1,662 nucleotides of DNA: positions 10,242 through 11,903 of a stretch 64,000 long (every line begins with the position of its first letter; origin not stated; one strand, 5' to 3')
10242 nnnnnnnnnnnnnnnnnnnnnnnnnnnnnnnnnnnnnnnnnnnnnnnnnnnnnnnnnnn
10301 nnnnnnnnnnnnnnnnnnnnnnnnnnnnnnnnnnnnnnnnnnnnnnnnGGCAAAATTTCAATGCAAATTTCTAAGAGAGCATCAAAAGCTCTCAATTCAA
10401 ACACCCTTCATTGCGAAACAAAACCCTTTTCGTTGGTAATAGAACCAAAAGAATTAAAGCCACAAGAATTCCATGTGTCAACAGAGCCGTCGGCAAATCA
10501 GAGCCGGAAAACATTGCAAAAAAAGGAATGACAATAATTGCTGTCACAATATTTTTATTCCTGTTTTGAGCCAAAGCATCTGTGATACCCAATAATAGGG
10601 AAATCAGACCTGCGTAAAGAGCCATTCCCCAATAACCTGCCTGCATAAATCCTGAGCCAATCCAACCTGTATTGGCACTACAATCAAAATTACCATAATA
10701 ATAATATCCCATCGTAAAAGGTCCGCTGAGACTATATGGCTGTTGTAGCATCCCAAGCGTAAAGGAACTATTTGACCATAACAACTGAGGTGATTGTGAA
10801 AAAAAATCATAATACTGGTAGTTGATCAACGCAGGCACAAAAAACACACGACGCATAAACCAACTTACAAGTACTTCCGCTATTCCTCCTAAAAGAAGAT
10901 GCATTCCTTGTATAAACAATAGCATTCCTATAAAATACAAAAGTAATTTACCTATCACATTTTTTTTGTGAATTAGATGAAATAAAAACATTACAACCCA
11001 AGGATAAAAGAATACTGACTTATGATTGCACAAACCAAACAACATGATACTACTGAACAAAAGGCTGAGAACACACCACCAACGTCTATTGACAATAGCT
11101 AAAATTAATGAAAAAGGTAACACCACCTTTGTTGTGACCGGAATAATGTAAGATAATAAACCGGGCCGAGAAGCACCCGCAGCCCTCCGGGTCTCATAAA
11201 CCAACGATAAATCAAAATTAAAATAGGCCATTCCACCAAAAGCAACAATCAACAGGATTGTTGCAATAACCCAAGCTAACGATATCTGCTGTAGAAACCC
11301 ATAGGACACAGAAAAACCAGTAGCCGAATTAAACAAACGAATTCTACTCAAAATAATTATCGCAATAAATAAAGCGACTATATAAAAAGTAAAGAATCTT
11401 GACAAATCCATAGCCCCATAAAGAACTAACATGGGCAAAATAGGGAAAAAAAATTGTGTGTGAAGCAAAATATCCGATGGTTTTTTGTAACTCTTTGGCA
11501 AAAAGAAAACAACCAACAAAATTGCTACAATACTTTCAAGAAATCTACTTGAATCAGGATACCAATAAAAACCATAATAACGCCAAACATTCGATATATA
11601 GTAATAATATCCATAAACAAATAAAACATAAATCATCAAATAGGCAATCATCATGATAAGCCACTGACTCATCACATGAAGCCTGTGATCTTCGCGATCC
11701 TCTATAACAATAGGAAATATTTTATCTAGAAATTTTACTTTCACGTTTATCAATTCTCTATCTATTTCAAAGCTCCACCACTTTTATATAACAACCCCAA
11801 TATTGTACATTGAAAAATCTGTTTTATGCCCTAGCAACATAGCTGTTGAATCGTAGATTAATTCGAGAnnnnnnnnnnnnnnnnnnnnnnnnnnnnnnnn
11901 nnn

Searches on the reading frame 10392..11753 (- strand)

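Call 5: search_protein_families(library=pfam, proteins=[window:10392-11753:-])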
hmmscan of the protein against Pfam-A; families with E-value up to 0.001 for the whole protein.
window:10392-11753:- (453 aa): 0 families

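Call 6: search_protein_families(library=ncbifam, proteins=[window:10392-11753:-])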
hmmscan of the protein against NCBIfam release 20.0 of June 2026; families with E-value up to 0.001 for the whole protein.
window:10392-11753:- (453 aa): 0 families

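Call 37: search_protein_families(library=pfam, proteins=[window:10392-11753:-], max_evalue=10)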
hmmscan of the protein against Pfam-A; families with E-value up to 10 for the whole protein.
window:10392-11753:- (453 aa): 1 family
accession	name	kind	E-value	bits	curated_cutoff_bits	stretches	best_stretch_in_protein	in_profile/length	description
PF06645.18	SPC12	-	0.18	12.4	23.6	1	394-441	8-55/71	Microsomal signal peptidase 12 kDa subunit (SPC12)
